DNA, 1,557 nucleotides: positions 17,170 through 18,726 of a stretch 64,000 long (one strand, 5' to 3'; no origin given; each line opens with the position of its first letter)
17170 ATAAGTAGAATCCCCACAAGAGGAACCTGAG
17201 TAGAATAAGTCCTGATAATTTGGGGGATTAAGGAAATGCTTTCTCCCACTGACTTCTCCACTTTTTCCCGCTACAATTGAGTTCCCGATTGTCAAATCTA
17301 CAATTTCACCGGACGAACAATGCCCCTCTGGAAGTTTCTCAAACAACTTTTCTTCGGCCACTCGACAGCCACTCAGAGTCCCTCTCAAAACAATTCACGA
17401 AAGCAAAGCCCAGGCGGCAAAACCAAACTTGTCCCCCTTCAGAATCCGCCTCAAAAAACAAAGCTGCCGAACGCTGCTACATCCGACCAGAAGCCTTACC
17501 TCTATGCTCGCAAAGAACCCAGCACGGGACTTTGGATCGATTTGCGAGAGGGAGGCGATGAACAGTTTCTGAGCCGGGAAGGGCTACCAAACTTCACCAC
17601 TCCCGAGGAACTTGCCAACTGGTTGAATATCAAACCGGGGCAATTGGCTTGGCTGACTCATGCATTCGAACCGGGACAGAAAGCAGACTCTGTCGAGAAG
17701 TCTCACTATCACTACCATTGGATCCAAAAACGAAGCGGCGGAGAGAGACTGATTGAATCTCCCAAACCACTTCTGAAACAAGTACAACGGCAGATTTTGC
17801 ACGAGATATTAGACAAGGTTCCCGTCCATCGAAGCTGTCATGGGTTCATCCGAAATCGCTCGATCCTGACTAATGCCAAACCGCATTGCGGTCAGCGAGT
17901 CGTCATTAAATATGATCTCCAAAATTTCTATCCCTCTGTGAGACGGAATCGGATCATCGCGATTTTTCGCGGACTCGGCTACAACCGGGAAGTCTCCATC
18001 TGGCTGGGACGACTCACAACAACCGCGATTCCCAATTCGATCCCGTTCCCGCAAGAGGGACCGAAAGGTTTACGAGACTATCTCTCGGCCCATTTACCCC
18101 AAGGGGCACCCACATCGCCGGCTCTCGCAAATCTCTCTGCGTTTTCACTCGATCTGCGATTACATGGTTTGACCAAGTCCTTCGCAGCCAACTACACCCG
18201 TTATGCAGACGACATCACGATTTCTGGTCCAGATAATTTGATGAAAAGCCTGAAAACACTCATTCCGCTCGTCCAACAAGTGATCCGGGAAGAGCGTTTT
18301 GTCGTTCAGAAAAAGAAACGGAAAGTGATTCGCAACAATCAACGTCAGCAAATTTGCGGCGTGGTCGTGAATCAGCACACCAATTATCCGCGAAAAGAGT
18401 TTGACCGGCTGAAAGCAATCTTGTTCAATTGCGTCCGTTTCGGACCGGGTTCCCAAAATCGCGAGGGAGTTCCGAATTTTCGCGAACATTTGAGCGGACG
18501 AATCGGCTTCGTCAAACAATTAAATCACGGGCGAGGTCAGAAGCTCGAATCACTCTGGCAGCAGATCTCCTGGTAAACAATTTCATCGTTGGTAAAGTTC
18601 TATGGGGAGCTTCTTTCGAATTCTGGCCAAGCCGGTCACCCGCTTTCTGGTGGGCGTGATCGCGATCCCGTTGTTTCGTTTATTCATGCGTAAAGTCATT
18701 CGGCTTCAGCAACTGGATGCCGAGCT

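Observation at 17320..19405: Retron-type reverse transcriptase coupled to a multi-pass membrane protein: candidate retron-like defence module in a planctomycete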

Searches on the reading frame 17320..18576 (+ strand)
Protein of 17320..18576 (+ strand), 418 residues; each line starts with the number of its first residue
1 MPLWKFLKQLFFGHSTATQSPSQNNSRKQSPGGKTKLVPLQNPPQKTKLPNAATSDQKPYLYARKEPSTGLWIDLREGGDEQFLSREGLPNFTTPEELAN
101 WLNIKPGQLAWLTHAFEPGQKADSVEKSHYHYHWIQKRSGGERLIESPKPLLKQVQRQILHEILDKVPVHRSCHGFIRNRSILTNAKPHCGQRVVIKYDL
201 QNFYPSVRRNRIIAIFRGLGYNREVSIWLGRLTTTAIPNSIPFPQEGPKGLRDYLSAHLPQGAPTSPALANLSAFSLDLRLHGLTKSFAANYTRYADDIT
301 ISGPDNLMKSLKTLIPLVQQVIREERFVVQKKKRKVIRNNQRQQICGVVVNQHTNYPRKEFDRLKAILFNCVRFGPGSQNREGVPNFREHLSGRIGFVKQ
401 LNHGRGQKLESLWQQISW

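Call 3: search_protein_families(library=pfam, proteins=[window:17320-18576:+], max_evalue=1)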
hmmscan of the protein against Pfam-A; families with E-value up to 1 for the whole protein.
window:17320-18576:+ (418 aa): 1 family
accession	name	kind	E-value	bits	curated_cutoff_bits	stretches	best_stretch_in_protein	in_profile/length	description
PF00078.32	RVT_1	-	1.8e-20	74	29.6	1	135-348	1-203/205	Reverse transcriptase (RNA-dependent DNA polymerase)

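Call 4: search_protein_families(library=padloc, proteins=[window:17320-18576:+], max_evalue=1)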
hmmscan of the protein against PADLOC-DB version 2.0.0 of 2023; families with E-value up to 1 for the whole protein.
window:17320-18576:+ (418 aa): 69 families (the best 25 are shown)
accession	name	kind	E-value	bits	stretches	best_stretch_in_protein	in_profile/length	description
PDLC02949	RT_other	-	8.7e-127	422.2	1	67-418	142-470/481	-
PDLC03740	RT_outgroup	-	4.2e-120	399.7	1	85-418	80-407/407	retron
PDLC02956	RT_XIII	-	8.7e-103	342.8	1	51-416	75-423/469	-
PDLC02944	RT_III-A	-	7.8e-76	254.5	1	126-418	66-370/597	-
PDLC02946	RT_III-A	-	1.1e-74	249.5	2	257-418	169-329/330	-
PDLC02945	RT_III-A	-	3.8e-74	247.9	1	83-418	31-360/362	-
PDLC02942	RT_III-A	-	4e-69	231.3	1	122-403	62-322/341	-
PDLC02941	RT_II-A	-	3e-68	228.2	2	257-416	148-296/309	-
PDLC02943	RT_III-A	-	5.4e-68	227.3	2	125-235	45-155/322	-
PDLC02961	RT-TIR_XII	-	1.8e-64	216.4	2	92-234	14-150/475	single gene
PDLC02960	RT-Protease_XI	-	1e-63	214.1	1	90-402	4-301/506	single gene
PDLC02962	RT-TIR_XII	-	1.3e-63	213.5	2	90-234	12-148/478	single gene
PDLC02959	RT-Protease_XI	-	7.1e-63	211.3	1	89-402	5-304/510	single gene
PDLC02955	RT_X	-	2e-61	205.8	2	257-395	132-262/272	-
PDLC03739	RT_Ec107-like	-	5.6e-54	181.6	2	256-404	144-293/307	retron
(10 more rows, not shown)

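Call 5: search_protein_families(library=ncbifam, proteins=[window:17320-18576:+], max_evalue=1)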
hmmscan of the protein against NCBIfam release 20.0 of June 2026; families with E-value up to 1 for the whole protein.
window:17320-18576:+ (418 aa): 6 families
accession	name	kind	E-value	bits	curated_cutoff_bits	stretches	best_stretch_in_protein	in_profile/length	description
NF038233.2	retron_St85_RT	exception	1e-54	185.8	235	1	126-410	21-285/289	retron St85 family RNA-directed DNA polymerase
NF042941.1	Retron_TIR_antiphage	equivalog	1.7e-51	175.5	600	2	257-405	138-308/464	TIR domain-containing anti-phage reverse transcriptase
NF038237.1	retron_Ec67_fus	exception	2.5e-51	174.8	450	1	90-405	5-318/572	retron Ec67 family RNA-directed DNA polymerase/endonuclease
TIGR04416.1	group_II_RT_mat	equivalog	2.6e-12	46.5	300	1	132-343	55-258/353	group II intron reverse transcriptase/maturase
NF041746.1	Drt2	equivalog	2e-09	37.2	390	1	258-344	223-306/416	antiviral reverse transcriptase Drt2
NF041747.1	Drt3a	equivalog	3.3e-07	30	200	1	191-342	109-243/412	antiviral reverse transcriptase Drt3a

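Call 16: find_homologous_proteins(query=window:17320-18576:+, max_evalue=1e-10)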
Query window:17320-18576:+ (418 aa): 5965 proteins with E <= 1e-10 among 8000 candidates; the best 120 are listed.
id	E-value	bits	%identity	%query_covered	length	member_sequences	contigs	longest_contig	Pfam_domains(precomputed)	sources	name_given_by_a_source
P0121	3.3e-286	967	100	100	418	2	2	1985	PF00078.33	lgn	-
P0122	2.5e-267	905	93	100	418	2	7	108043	PF00078.33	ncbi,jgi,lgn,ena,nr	ncbi:MAG: reverse transcriptase family protein [Planctomycetaceae bacterium]|jgi:RNA-directed DNA po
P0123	2.0e-240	816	83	100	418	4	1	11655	PF00078.33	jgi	-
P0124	3.4e-207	707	74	100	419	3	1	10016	PF00078.33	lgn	-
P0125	3.4e-202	690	71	100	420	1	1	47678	PF00078.33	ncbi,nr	ncbi:MAG: RNA-directed DNA polymerase [Planctomycetaceae bacterium]|nr:RNA-directed DNA polymerase [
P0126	8.4e-201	685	72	100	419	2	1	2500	PF00078.33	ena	-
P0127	3.5e-178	611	63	100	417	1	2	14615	PF00078.33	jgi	jgi:retron-type reverse transcriptase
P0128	9.0e-177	606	64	100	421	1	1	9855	PF00078.33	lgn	-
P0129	7.2e-171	587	61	100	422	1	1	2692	PF00078.33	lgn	-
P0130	5.4e-154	531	97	58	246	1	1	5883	PF00078.33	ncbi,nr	ncbi:reverse transcriptase family protein [Planctomycetaceae bacterium]|nr:reverse transcriptase fam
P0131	2.5e-153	529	58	100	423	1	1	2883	PF00078.33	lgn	-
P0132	6.7e-149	514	56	100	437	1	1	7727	PF00078.33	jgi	jgi:RNA-directed DNA polymerase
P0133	1.2e-147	510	56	100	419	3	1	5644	PF00078.33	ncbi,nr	ncbi:MAG TPA: reverse transcriptase family protein [Planctomycetaceae bacterium]|nr:reverse transcri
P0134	4.1e-147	509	55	100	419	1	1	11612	PF00078.33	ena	-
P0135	1.1e-146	507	55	100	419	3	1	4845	PF00078.33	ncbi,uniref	ncbi:Retron-type RNA-directed DNA polymerase [hydrothermal vent metagenome]|uniref:Retron-type RNA-d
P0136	8.3e-145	501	56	100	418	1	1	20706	PF00078.33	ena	-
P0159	4.2e-137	476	55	95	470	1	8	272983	PF00078.33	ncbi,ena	-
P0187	3.3e-135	469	58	86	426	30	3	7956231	PF00078.33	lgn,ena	-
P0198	7.6e-135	468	53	100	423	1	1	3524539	PF00078.33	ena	-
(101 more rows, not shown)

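Call 21: find_encoding_contigs(protein=P0187, flank=6000, max_places=2)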
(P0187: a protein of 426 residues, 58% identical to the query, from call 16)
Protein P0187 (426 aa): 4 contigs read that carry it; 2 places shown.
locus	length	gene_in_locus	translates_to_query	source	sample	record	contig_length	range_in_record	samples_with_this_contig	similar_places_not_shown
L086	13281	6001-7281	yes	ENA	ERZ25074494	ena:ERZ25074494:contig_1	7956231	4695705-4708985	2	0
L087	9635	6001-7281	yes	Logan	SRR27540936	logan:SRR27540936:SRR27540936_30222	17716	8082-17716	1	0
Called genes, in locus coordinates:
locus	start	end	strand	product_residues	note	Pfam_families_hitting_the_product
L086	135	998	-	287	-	PF09176:Mpt_N, PF00106:adh_short (weak), PF03435:Sacchrp_dh_NADP (weak)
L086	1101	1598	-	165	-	PF08714:Fae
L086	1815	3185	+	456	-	PF02655:ATP-grasp_3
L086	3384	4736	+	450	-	PF13378:MR_MLE_C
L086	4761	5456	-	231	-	PF13398:Peptidase_M50B (weak), PF02163:Peptidase_M50 (weak)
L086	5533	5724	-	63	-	-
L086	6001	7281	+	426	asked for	PF00078:RVT_1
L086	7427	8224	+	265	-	-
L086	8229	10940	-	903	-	PF01751:Toprim, PF01131:Topoisom_bac, PF13368:Toprim_C_rpt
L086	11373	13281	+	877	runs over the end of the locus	PF13624:SurA_N_3 (weak)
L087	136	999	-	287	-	PF09176:Mpt_N, PF00106:adh_short (weak), PF03435:Sacchrp_dh_NADP (faint)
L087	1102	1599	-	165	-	PF08714:Fae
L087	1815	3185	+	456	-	PF02655:ATP-grasp_3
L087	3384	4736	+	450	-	PF13378:MR_MLE_C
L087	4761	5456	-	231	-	PF13398:Peptidase_M50B (weak), PF02163:Peptidase_M50 (weak)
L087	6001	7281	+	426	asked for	PF00078:RVT_1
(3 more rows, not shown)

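Call 22: find_encoding_contigs(protein=P0198, flank=6000, max_places=2)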
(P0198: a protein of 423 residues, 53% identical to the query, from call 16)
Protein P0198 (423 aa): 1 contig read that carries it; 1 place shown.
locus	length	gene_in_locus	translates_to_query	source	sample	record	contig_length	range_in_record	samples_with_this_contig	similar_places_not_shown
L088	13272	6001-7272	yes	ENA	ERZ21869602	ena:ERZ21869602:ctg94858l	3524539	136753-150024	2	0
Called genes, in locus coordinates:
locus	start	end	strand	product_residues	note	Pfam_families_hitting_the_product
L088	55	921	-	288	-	PF09176:Mpt_N, PF01488:Shikimate_DH (weak), PF00106:adh_short (weak), PF03435:Sacchrp_dh_NADP (faint)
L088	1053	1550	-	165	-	PF08714:Fae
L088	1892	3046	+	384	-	PF02655:ATP-grasp_3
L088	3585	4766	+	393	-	PF13378:MR_MLE_C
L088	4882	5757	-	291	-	PF02163:Peptidase_M50 (weak)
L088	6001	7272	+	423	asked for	PF00078:RVT_1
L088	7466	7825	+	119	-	-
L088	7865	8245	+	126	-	-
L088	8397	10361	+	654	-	PF02518:HATPase_c (weak), PF13589:HATPase_c_3, PF01119:DNA_mis_repair, PF08676:MutL_C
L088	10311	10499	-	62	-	-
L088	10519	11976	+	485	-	PF01487:DHquinase_I, PF08501:Shikimate_dh_N, PF01488:Shikimate_DH, PF03807:F420_oxidored (faint), PF18317:SDH_C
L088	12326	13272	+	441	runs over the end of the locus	PF06750:A24_N_bact, PF01478:Peptidase_A24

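Call 23: find_encoding_contigs(protein=P0159, flank=6000, max_places=2)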
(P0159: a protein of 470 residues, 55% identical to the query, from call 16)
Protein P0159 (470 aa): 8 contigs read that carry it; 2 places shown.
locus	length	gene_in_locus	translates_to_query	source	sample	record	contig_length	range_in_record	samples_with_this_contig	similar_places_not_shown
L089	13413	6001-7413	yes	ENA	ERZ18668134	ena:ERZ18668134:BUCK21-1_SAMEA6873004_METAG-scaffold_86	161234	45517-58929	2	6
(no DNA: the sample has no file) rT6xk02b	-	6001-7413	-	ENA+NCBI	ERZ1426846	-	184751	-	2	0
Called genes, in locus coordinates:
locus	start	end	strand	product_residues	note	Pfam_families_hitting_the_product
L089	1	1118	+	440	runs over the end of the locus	PF07586:HXXSHH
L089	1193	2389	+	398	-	PF01839:FG-GAP (faint), PF13517:FG-GAP_3, PF22301:AUDH_beta_propeller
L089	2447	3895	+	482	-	-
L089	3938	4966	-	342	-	PF00389:2-Hacid_dh, PF02826:2-Hacid_dh_C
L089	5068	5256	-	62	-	PF02410:RsfS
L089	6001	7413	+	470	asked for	PF00078:RVT_1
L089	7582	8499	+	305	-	-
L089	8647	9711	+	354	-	PF00849:PseudoU_synth_2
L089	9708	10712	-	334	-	PF07963:N_methyl, PF07596:SBP_bac_10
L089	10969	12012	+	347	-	PF01297:ZnuA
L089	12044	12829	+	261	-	PF00005:ABC_tran, PF02463:SMC_N (faint), PF13304:AAA_21 (faint)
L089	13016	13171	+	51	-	-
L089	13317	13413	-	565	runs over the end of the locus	-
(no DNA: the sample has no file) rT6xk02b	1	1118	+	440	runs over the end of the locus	PF07586:HXXSHH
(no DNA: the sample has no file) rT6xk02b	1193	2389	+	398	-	PF01839:FG-GAP (faint), PF13517:FG-GAP_3, PF22301:AUDH_beta_propeller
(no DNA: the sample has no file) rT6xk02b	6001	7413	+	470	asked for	PF00078:RVT_1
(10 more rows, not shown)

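Call 29: find_related_loci(query=window:17320-18576:+, collection=metagenome_contigs, flank=4000)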
Query window:17320-18576:+ (418 aa) in metagenome_contigs; peptide patterns used: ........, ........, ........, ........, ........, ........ (x = any residue, [..] = any of these).
338 stretches matched a pattern; 1 encode a relative of the query (tblastn E <= 1e-3); 1 distinct loci.
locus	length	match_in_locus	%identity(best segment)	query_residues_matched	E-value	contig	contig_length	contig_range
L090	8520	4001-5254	83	1-418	0e+0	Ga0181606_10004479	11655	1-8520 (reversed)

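Call 48: find_encoding_contigs(protein=P0124, flank=3500, max_places=1)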
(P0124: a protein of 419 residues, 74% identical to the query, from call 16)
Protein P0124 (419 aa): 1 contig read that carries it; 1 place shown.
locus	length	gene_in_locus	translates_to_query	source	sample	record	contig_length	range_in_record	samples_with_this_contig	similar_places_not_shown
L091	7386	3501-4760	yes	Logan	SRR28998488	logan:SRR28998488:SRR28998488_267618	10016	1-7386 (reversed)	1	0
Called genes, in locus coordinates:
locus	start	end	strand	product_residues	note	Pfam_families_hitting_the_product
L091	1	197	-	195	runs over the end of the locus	PF04289:DUF447_N, PF20766:DUF447_C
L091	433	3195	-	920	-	PF08479:POTRA_2 (faint), PF07244:POTRA, PF01103:Omp85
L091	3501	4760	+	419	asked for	PF00078:RVT_1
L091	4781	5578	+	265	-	-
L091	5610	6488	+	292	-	-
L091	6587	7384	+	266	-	?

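Call 49: find_encoding_contigs(protein=P0127, flank=3500, max_places=1)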
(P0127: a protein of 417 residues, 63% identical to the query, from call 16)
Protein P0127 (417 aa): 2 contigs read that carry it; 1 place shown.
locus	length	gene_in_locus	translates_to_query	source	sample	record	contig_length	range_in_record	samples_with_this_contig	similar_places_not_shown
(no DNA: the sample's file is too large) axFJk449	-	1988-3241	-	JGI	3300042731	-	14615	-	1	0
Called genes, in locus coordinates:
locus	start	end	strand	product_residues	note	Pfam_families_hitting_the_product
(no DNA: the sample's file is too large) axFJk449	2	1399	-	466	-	?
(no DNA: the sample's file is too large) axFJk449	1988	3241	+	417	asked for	PF00078:RVT_1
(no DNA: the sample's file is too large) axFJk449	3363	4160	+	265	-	-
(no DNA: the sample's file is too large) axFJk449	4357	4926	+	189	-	-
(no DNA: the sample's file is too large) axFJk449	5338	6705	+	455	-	PF00815:Histidinol_dh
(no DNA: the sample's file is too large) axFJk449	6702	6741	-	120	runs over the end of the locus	PF01740:STAS, PF13466:STAS_2 (weak)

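Call 50: find_encoding_contigs(protein=P0128, flank=3500, max_places=1)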
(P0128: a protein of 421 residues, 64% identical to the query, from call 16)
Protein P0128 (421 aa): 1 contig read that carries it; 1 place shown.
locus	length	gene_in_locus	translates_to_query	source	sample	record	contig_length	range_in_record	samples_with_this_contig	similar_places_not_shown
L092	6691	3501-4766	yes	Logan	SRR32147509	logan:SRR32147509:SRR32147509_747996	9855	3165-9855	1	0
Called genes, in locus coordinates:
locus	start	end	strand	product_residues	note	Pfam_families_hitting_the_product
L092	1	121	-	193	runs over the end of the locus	PF04289:DUF447_N, PF20766:DUF447_C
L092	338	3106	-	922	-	PF07244:POTRA (weak), PF08479:POTRA_2 (faint), PF07244:POTRA, PF08478:POTRA_1 (faint), PF07244:POTRA, PF01103:Omp85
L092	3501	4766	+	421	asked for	PF00078:RVT_1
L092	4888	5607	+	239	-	-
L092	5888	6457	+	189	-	-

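Call 51: find_encoding_contigs(protein=P0136, flank=3500, max_places=1)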
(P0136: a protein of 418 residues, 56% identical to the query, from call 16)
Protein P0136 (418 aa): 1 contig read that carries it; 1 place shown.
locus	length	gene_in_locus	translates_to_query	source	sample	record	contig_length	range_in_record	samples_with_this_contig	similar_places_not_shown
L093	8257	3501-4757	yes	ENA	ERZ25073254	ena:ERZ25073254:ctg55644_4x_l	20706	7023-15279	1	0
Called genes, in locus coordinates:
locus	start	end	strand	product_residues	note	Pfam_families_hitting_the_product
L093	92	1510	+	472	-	PF09778:Guanylate_cyc_2 (faint), PF13529:Peptidase_C39_2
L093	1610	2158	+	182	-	PF00581:Rhodanese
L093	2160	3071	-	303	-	PF13302:Acetyltransf_3 (faint), PF00583:Acetyltransf_1, PF13673:Acetyltransf_10 (weak), PF13508:Acetyltransf_7, PF08445:FR47 (weak)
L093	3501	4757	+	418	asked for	PF00078:RVT_1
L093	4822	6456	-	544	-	PF03023:MurJ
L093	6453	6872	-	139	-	-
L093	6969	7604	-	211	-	-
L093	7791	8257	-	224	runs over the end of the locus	-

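Call 70: search_solved_structures(query=window:17320-18576:+, max_evalue=0.00001, show_alignments=2)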
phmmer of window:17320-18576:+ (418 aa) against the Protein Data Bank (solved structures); distinct sequences matched with E-value up to 0.00001: 14.
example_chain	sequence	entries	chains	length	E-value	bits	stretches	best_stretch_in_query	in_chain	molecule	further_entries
7v9u_A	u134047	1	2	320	2.9e-31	112.1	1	130-369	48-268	RNA-directed DNA polymerase from retron EC86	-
8qbk_A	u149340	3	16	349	3.9e-31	111.6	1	130-369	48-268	Retron Ec86 reverse transcriptase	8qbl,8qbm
7v9x_A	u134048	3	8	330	1.9e-29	106.1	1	130-369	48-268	RNA-directed DNA polymerase from retron EC86 | Retron Ec86 reverse transcriptase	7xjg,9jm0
9lm3_A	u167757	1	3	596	1.8e-22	83.1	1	128-403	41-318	Retron Ec67 protein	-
9i2f_C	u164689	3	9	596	1.9e-22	83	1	128-403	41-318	Retron Ec67 protein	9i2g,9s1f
36ht_A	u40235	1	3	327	3e-19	72.5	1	129-352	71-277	Retron-Kva2 Reverse Transcriptase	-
9l7p_E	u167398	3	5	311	6e-18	68.2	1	129-374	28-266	Retron St85 family RNA-directed DNA polymerase | Retron I-A Ec78 reverse transcriptase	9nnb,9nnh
9kjx_A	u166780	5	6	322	6.7e-18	68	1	129-374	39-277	RNA-directed DNA polymerase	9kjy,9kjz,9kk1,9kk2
9vhe_A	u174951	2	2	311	7.5e-18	67.9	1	129-377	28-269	Retron Ec78 reverse transcriptase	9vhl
22et_A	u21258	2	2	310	4.6e-17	65.3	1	128-376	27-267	Retron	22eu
9e8z_H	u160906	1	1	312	1.6e-16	63.5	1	127-410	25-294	Retron Ec83 reverse transcriptase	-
9n69_E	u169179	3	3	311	5.8e-16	61.6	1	129-315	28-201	RNA-directed DNA polymerase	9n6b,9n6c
23or_A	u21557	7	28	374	3.7e-07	32.6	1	154-306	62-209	Retron Eco8 reverse transcriptase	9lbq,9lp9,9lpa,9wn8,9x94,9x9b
9p4j_E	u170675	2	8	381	3.8e-07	32.6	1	154-306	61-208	Retron Eco8 reverse transcriptase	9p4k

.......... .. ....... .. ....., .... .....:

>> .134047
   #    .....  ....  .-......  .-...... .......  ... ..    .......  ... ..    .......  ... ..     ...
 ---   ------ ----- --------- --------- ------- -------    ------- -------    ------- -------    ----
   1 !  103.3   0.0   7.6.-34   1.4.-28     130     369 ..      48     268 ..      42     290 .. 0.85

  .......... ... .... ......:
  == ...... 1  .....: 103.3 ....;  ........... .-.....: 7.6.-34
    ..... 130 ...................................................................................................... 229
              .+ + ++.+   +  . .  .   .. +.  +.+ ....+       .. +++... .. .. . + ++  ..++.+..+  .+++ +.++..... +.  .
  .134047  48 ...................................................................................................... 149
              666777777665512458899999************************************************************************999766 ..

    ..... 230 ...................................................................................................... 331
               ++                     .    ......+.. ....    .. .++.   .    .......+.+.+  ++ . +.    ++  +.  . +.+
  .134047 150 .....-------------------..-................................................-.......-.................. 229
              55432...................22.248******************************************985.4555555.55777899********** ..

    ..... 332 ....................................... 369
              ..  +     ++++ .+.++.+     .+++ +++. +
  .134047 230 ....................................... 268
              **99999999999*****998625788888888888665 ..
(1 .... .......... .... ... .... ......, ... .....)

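Call 82: find_encoding_contigs(protein=P0134, flank=3500, max_places=1)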
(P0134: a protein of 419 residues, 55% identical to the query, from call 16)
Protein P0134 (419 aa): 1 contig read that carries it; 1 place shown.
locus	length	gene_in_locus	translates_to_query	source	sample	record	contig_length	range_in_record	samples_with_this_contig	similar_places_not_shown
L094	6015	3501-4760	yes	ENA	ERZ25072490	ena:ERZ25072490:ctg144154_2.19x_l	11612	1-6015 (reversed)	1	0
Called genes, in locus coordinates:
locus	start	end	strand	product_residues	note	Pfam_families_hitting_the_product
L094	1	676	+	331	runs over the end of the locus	PF01368:DHH, PF02272:DHHA1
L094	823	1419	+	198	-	PF00355:Rieske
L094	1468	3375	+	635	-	PF00033:Cytochrome_B, PF14358:DUF4405 (weak), PF13631:Cytochrom_B_N_2, PF00034:Cytochrom_C (faint), PF13442:Cytochrome_CBB3 (weak)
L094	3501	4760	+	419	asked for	PF00078:RVT_1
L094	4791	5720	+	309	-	-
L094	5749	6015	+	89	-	?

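Call 83: find_encoding_contigs(protein=P0132, flank=3500, max_places=1)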
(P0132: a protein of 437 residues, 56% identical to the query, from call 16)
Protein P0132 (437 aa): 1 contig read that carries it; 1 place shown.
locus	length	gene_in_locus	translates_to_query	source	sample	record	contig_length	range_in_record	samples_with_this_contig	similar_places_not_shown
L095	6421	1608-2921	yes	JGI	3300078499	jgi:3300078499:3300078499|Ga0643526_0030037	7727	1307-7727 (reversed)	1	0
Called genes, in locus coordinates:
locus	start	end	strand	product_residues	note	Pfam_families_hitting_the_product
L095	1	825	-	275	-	?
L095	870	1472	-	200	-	PF00117:GATase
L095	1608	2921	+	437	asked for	PF00078:RVT_1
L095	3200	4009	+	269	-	-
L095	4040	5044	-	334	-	PF08450:SGL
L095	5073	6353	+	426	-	PF01408:GFO_IDH_MocA, PF19051:GFO_IDH_MocA_C2, PF22725:GFO_IDH_MocA_C3 (weak)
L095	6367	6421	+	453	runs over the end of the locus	?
